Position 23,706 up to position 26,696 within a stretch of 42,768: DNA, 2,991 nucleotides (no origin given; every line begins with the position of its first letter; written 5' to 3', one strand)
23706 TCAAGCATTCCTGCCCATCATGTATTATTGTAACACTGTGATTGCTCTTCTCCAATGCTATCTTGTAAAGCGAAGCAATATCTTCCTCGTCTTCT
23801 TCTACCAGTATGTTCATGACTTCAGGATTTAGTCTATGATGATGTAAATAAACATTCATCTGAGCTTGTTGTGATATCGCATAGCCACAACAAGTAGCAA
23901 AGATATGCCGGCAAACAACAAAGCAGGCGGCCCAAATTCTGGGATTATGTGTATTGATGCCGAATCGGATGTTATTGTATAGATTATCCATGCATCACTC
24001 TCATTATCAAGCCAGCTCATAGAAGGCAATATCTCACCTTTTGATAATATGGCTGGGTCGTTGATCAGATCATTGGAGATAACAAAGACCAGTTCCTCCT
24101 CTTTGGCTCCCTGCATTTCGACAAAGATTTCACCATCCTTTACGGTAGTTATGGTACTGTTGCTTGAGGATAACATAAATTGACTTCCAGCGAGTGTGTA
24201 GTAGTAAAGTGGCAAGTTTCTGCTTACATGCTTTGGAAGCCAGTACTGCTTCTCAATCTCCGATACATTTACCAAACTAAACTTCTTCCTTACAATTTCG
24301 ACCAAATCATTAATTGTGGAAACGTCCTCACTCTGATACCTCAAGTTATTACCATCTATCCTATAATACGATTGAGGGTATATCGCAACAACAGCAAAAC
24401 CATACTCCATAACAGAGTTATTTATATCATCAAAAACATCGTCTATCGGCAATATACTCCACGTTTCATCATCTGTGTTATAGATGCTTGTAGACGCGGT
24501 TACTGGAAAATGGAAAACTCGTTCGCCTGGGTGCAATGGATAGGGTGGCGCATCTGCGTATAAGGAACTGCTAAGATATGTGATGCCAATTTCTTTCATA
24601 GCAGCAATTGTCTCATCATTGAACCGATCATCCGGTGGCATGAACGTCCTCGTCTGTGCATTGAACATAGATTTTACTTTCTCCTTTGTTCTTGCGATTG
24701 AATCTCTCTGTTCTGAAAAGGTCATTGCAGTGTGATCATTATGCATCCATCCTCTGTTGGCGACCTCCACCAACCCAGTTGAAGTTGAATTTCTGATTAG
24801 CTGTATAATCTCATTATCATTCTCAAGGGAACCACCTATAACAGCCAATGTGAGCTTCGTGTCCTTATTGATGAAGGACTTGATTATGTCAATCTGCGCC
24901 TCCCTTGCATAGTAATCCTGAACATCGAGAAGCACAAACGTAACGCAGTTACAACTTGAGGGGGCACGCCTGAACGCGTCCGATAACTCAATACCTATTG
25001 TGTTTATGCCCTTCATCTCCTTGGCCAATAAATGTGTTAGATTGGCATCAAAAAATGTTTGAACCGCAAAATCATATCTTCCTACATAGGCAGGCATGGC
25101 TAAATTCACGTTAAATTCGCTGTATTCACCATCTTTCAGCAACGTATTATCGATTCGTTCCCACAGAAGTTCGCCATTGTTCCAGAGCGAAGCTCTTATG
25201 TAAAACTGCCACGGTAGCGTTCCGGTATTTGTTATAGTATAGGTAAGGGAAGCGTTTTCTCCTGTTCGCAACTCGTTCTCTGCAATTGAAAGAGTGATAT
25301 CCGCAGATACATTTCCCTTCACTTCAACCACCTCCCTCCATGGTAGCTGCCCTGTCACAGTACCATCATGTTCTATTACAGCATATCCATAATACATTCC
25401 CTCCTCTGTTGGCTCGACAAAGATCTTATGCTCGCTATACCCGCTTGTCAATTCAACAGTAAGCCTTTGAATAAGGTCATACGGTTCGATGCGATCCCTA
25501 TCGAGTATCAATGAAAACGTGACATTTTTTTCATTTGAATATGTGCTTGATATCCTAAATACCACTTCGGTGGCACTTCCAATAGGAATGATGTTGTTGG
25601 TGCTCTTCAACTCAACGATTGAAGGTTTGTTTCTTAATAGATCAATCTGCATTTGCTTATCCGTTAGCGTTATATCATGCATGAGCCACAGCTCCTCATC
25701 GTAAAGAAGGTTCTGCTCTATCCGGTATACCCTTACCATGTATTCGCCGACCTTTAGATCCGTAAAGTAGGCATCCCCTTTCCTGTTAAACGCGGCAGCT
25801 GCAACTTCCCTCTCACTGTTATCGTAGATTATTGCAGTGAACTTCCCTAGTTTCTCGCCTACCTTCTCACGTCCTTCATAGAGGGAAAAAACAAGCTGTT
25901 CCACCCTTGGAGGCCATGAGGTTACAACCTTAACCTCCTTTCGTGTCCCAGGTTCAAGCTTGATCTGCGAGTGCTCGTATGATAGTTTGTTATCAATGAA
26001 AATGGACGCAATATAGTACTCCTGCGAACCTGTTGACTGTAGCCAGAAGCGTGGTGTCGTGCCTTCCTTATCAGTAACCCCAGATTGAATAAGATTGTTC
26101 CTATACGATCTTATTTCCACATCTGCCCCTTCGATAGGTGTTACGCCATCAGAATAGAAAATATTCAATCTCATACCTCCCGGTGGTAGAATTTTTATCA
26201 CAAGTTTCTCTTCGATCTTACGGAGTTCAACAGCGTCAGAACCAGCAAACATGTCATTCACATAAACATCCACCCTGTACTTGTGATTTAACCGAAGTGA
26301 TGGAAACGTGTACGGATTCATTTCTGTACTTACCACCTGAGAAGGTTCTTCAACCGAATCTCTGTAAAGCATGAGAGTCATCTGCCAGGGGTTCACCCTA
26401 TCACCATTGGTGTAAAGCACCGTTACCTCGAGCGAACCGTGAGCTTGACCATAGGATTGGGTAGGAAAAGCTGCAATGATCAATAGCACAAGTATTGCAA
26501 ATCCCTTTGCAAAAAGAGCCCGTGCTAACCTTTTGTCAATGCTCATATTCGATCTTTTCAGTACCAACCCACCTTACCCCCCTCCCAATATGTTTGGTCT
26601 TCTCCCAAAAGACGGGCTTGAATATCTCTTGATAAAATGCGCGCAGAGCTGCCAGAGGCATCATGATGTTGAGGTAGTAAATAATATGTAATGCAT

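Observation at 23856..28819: Pga/Ica-like exopolysaccharide operon with the deacetylase as a ~900-aa PEFG-anchored surface protein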

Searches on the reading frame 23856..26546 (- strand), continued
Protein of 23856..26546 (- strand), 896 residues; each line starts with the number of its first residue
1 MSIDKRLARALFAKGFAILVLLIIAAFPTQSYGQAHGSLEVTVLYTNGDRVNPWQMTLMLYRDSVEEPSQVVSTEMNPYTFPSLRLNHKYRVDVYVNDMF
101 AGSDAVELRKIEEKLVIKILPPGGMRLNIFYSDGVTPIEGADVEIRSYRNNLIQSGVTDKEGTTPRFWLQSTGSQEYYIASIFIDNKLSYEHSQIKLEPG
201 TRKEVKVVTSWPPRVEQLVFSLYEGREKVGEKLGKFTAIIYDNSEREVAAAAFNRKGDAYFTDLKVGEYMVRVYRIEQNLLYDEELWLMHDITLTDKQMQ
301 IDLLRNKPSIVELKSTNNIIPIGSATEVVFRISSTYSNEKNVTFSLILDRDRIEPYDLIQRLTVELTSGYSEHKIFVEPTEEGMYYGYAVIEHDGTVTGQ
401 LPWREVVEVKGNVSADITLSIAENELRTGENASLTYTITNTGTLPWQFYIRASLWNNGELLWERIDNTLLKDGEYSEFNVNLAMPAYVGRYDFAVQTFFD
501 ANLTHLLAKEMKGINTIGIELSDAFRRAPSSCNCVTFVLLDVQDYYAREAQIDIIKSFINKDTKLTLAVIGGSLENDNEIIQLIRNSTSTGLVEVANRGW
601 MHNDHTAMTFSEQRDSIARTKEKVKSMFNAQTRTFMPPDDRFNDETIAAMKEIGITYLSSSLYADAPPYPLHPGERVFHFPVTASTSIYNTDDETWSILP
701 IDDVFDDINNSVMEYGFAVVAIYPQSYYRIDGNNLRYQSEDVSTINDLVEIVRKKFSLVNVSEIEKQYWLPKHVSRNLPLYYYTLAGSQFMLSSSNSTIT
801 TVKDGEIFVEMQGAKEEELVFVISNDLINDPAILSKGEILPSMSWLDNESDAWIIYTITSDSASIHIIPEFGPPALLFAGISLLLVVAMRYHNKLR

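Call 66: predict_structure(alignment_id=A1)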
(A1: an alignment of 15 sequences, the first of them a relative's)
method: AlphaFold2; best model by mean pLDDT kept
length: 896 residues; sequences in the alignment: 15
mean_pLDDT: 66.5   pTM: 0.38
mean pLDDT of the five models: 66.5, 65.2, 65.1, 64.1, 63.6
residues with pLDDT >= 90: 259; 70-90: 214; 50-70: 60; < 50: 363
segments of 3 or more residues with pLDDT < 50: 27-33, 279-282, 307-346, 348-381, 388-405, 408-529, 663-666, 672-674, 768-842, 844-896
pLDDT, mean of each block of 10 residues (from residue 1): 53 67 59 71 92 90 84 92 90 91 91 94 94 93 91 93 94 88 84 91 93 92 76 84 88 89 90 72 69 86 60 36 35 37 47 40 44 43 51 42 46 41 39 42 41 42 43 42 35 33 29 26 34 87 88 94 94 86 90 94 83 94 92 88 83 88 50 62 85 77 89 83 88 76 89 92 63 29 31 32 34 38 40 42 44 41 39 39 43 35
secondary structure, 60 per line:
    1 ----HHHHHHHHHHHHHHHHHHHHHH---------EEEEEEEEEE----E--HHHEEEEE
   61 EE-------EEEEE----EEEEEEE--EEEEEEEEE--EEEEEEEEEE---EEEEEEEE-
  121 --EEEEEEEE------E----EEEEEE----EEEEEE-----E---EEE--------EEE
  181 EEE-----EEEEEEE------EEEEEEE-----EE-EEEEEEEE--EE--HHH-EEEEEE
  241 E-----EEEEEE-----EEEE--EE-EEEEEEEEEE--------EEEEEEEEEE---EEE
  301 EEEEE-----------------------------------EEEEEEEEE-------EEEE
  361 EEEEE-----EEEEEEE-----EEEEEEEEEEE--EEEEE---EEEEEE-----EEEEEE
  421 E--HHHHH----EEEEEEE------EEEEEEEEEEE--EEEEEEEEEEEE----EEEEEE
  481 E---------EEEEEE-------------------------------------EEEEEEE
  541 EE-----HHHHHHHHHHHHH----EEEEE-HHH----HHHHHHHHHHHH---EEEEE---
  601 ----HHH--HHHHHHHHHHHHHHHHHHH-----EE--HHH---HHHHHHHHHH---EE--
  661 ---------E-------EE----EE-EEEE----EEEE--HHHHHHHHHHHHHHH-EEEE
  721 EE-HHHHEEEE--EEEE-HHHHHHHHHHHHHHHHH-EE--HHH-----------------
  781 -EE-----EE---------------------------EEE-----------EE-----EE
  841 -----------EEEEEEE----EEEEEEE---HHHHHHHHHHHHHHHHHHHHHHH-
elements in order (helices of 4 or more, strands of 3 or more residues): H5-26 E36-45 E56-62 E70-74 E79-85 E88-96 E99-108 E112-119 E123-130 E142-147 E152-157 E167-169 E178-183 E189-195 E202-208 E217-224 E235-241 E247-252 E258-261 E267-276 E285-294 E298-305 E341-349 E357-365 E371-377 E383-393 E396-400 E404-409 E415-421 H424-428 E433-439 E446-456 E459-470 E475-481 E491-496 E534-542 H548-560 E565-569 H578-589 E593-597 H610-628 H644-653 E687-690 E695-698 H701-715 E717-722 H724-727 E728-731 E734-737 H739-755 E818-820 E852-858 E863-869 H873-895
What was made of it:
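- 25632..26447 (-): Three Ig-like (prealbumin/SpaA-like) beta-sandwich domains of gene 3 (residues 34-305), forming an adhesin-stalk-like region. AlphaFold pLDDT is mostly 84-94 (call 66).
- The AlphaFold model of gene 3 is poor for residues 306-530 and 768-870 (call 66).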

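Call 70: fold_search(model_id=the predicted structure, library=pdb)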
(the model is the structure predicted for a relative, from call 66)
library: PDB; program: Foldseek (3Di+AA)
matches with E <= 10: 1801; with E <= 0.001: 263
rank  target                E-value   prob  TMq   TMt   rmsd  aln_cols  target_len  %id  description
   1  6fwv_A                6.0e-11  1.00  0.15  0.23  13.4       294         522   17  The Bacillus anthracis TIE protein (released 2018-08-08)
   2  6fwv_B                1.2e-10  1.00  0.15  0.23  13.6       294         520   17  The Bacillus anthracis TIE protein (released 2018-08-08)
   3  7bkf                  2.7e-10  1.00  0.19  0.56   3.9       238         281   15  Crystal structure of WT BA3943, a CE4 family pseudoenzyme from Bacillus Anthracis (released 2021-05-19)
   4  6hm9                  4.4e-10  1.00  0.19  0.57   3.8       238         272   15  Crystal structure of a BA3943 mutant,a CE4 family pseudoenzyme with restored enzymatic activity. (released 2019-10-09)
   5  3rxz_A                1.1e-09  1.00  0.23  0.65   5.8       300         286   15  Crystal structure of putative polysaccharide deacetylase from Mycobacterium smegmatis (released 2011-06-22)
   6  6hpa                  1.6e-09  1.00  0.19  0.57   3.8       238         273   16  Crystal structure of a BA3943 mutant,a CE4 family pseudoenzyme (released 2019-10-09)
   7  3rxz_C                1.8e-09  1.00  0.23  0.65   5.9       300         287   15  Crystal structure of putative polysaccharide deacetylase from Mycobacterium smegmatis (released 2011-06-22)
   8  3rxz_B                2.4e-09  1.00  0.23  0.64   6.0       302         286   16  Crystal structure of putative polysaccharide deacetylase from Mycobacterium smegmatis (released 2011-06-22)
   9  8qpg_TA               2.4e-09  1.00  0.20  0.39  24.6       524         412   10  Turret of Haloferax tailed virus 1 (released 2024-10-09)
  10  7ax7                  4.4e-09  1.00  0.19  0.73   4.0       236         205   13  Crystal structure of the Xyl-CE4 domain of a multidomain xylanase from the hindgut metagenome of Trinervitermes trinervo (released 2020-11-18)
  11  7fbw                  5.2e-09  1.00  0.18  0.78   4.1       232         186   13  Acetylxylan esterase from Caldanaerobacter subterraneus subsp. tengcongensis (released 2021-10-27)
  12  4m1b_A                7.2e-09  1.00  0.19  0.77   3.5       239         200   12  Structural Determination of BA0150, a Polysaccharide Deacetylase from Bacillus anthracis (released 2014-02-12)
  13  5oj2_B                1.0e-08  0.92  0.06  0.07  24.8       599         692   10  Crystal structure of the chicken MDGA1 ectodomain (released 2017-08-23)
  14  2cc0_A                1.1e-08  1.00  0.18  0.73   3.9       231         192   12  Family 4 carbohydrate esterase from Streptomyces lividans in complex with acetate (released 2006-01-23)
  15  1k1x_A                1.1e-08  1.00  0.21  0.29   4.4       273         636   15  Crystal structure of 4-alpha-glucanotransferase from thermococcus litoralis (released 2003-06-17)
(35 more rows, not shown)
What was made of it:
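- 25632..26447 (-): Foldseek matches the B. anthracis TIE protein 6fwv (E 6e-11) and the pilins BcpA, PitA and SdrD (call 70).
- On CE4 / NodB polysaccharide deacetylases: Foldseek matches many CE4 structures with target TM 0.56-0.78 (call 70).
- Closest known: CE4 pseudoenzymes and non-catalytic CE4 surface proteins of Bacillus anthracis. Same: BA3943 is the top structural match (call 70).
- The structural best hit is the CE4 pseudoenzyme BA3943 (call 70). The closest structure is a CE4 pseudoenzyme (call 70).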

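Call 92: search_protein_families(library=ncbifam, proteins=[L001:4316-5716:-, L001:6459-7319:-], max_evalue=0.00001)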
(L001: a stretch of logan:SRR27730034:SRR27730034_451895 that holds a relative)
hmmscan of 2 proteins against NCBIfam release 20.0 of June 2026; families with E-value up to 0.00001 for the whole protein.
L001:4316-5716:- (467 aa): 22 families
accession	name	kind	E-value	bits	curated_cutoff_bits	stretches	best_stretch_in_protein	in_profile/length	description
TIGR03937.1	PgaC_IcaA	equivalog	6.1e-43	147.3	422.3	1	95-273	42-219/407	poly-beta-1,6-N-acetyl-D-glucosamine synthase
TIGR04242.1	nodulat_NodC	equivalog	8e-34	117.3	550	2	99-269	49-222/395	chitooligosaccharide synthase NodC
TIGR03111.1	glyc2_xrt_Gpos1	hypoth_equivalog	6.4e-24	84.5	363.95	1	100-269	51-231/439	TIGR03111 family XrtG-associated glycosyltransferase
NF007482.0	PRK10073.1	equivalog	1.6e-17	63.5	423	1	98-201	6-109/334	glycosyltransferase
NF047683.1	TeichurnBiosyTuaG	equivalog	8e-17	61.7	400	1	97-197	5-106/252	teichuronic acid biosynthesis protein TuaG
NF041875.1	EPS_EpsD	equivalog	9.7e-16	58.1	370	1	100-202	1-104/325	exopolysaccharide biosynthesis glycosyltransferase EpsD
TIGR04283.1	glyco_like_mftF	equivalog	6.1e-13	48.9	182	1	100-205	1-99/221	TIGR04283 family arsenosugar biosynthesis glycosyltransferase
TIGR04182.1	glyco_TIGR04182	equivalog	6.4e-12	45.4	325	1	100-213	2-111/293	S-layer glycoprotein N-glycosyltransferase AglJ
NF050050.1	ProtGlycPglI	equivalog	1.1e-11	44.7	500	1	99-201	3-107/306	GalNAc(5)-diNAcBac-PP-undecaprenol beta-1,3-glucosyltransferase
NF007986.1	PRK10714.1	equivalog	4.1e-11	42.4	529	1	99-269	7-173/316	undecaprenyl-phosphate 4-deoxy-4-formamido-L-arabinose transferase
TIGR03965.1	mycofact_glyco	equivalog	8e-11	41.5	280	1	88-225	65-201/467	mycofactocin biosynthesis glycosyltransferase MftF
NF047588.1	GlcsyltransPgfSStrep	equivalog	1.2e-10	41.1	500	1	100-203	3-111/308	glycosyltransferase PgfS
NF041394.1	GtaseAglG_Halo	equivalog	2e-09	37.2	440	1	100-209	3-114/304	glucosyl-dolichyl phosphate glucuronosyltransferase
NF038299.1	EPS_HpsN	equivalog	5.3e-09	35.5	425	1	99-268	2-180/317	hormogonium polysaccharide biosynthesis glycosyltransferase HpsN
NF038302.1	EPS_HpsE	equivalog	1.6e-08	33.9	300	1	100-211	3-120/307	hormogonium polysaccharide biosynthesis glycosyltransferase HpsE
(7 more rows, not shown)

L001:6459-7319:- (287 aa): 7 families
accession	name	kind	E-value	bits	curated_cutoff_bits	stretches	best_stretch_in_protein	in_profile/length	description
TIGR03026.1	NDP-sugDHase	subfamily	5.7e-42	143.9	189.8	1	53-278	72-308/413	nucleotide sugar dehydrogenase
NF040825.1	UDPMaNacDH_Arch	equivalog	2.9e-27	95.6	750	1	5-249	2-272/418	UDP-N-acetyl-D-mannosamine dehydrogenase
NF008286.0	PRK11064.1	equivalog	3.2e-27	95.2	459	1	37-263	56-292/420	UDP-N-acetyl-D-mannosamine dehydrogenase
NF011729.0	PRK15182.1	equivalog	7.2e-11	41.5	592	1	55-243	74-269/425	Vi polysaccharide biosynthesis UDP-N-acetylglucosamine C-6 dehydrogenase TviB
NF047673.2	TeichurnBiosyTuaD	equivalog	9.1e-09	34.9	700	1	170-278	194-305/439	UDP-glucose 6-dehydrogenase TuaD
NF041297.1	UDPGDh_AglM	equivalog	1e-07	31.2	670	1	170-259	201-293/429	UDP-glucose 6-dehydrogenase AglM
TIGR03911.1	pyrrolys_PylD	equivalog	1.4e-06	27.6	150.05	1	3-58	145-204/266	3-methylornithyl-N6-L-lysine dehydrogenase PylD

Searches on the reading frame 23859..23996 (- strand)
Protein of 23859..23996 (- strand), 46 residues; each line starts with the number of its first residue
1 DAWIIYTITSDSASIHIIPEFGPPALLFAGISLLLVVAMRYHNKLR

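Call 53: search_protein_families(library=ncbifam, proteins=[window:23859-23996:-], max_evalue=1)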
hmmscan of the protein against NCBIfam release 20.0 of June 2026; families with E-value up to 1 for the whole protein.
seq(46 aa): 0 families
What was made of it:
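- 23859..23951 (-): IPEFG motif, TM helix and basic tail (residues 866-896). This is a PEFG-CTERM-like sorting/anchor signal. No NCBIfam model hit was obtained (call 53).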

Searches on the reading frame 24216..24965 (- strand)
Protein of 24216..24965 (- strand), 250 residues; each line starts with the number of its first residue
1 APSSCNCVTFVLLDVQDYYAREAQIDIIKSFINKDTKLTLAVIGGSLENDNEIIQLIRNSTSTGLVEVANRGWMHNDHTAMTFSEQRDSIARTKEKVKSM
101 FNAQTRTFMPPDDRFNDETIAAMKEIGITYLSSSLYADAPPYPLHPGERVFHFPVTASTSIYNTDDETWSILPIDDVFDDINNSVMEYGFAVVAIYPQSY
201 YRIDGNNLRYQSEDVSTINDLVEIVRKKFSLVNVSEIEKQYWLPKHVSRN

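Call 49: search_solved_structures(query=A4, max_evalue=0.01, show_alignments=4)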
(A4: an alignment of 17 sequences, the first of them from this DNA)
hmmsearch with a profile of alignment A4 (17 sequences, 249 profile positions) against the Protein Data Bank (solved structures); distinct sequences matched with E-value up to 0.01: 29.
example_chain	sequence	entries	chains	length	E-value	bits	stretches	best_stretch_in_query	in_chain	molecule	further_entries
7y51_A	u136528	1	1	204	5.9e-10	42.3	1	28-141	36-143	Predicted xylanase/chitin deacetylase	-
7fbw_A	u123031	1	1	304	1.9e-09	40.6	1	28-141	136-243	Predicted xylanase/chitin deacetylase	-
7ax7_A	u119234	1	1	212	8.8e-09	38.5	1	26-120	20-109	Endo-1,4-beta-xylanase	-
8hfa_A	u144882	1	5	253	4e-08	36.3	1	44-146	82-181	NodB homology domain-containing protein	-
2c71_A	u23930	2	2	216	4.8e-08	36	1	25-114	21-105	GLYCOSIDE HYDROLASE, FAMILY 11:CLOSTRIDIUM CELLULOSOME ENZYME, DOCKERIN TYPE I:POLYSACCHAR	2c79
7bkf_A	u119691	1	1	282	1.1e-07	34.9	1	61-136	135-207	Putative polysaccharide deacetylase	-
6hpa_A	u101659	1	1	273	1.1e-07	34.8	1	61-136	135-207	Putative polysaccharide deacetylase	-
6hm9_A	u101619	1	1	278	1.5e-07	34.4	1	19-136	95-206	Putative polysaccharide deacetylase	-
2j13_A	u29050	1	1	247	1.7e-07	34.2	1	21-130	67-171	POLYSACCHARIDE DEACETYLASE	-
2c1g_A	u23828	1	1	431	2.1e-07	33.9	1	26-121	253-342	PEPTIDOGLYCAN GLCNAC DEACETYLASE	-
2c1i_A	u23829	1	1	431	2.1e-07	33.9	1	26-121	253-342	PEPTIDOGLYCAN GLCNAC DEACETYLASE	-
5lfz_A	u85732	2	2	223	8e-07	32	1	5-115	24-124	ArCE4A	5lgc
7bly_A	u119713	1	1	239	9.4e-07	31.8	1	26-144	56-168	Aspergillus niger contig An12c0130, genomic contig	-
6h8l_A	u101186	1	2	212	2.7e-06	30.3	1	60-121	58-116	Peptidoglycan-N-acetylmuramic acid deacetylase PdaC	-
6h8n_A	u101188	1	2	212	2.7e-06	30.3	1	60-121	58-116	Peptidoglycan-N-acetylmuramic acid deacetylase PdaC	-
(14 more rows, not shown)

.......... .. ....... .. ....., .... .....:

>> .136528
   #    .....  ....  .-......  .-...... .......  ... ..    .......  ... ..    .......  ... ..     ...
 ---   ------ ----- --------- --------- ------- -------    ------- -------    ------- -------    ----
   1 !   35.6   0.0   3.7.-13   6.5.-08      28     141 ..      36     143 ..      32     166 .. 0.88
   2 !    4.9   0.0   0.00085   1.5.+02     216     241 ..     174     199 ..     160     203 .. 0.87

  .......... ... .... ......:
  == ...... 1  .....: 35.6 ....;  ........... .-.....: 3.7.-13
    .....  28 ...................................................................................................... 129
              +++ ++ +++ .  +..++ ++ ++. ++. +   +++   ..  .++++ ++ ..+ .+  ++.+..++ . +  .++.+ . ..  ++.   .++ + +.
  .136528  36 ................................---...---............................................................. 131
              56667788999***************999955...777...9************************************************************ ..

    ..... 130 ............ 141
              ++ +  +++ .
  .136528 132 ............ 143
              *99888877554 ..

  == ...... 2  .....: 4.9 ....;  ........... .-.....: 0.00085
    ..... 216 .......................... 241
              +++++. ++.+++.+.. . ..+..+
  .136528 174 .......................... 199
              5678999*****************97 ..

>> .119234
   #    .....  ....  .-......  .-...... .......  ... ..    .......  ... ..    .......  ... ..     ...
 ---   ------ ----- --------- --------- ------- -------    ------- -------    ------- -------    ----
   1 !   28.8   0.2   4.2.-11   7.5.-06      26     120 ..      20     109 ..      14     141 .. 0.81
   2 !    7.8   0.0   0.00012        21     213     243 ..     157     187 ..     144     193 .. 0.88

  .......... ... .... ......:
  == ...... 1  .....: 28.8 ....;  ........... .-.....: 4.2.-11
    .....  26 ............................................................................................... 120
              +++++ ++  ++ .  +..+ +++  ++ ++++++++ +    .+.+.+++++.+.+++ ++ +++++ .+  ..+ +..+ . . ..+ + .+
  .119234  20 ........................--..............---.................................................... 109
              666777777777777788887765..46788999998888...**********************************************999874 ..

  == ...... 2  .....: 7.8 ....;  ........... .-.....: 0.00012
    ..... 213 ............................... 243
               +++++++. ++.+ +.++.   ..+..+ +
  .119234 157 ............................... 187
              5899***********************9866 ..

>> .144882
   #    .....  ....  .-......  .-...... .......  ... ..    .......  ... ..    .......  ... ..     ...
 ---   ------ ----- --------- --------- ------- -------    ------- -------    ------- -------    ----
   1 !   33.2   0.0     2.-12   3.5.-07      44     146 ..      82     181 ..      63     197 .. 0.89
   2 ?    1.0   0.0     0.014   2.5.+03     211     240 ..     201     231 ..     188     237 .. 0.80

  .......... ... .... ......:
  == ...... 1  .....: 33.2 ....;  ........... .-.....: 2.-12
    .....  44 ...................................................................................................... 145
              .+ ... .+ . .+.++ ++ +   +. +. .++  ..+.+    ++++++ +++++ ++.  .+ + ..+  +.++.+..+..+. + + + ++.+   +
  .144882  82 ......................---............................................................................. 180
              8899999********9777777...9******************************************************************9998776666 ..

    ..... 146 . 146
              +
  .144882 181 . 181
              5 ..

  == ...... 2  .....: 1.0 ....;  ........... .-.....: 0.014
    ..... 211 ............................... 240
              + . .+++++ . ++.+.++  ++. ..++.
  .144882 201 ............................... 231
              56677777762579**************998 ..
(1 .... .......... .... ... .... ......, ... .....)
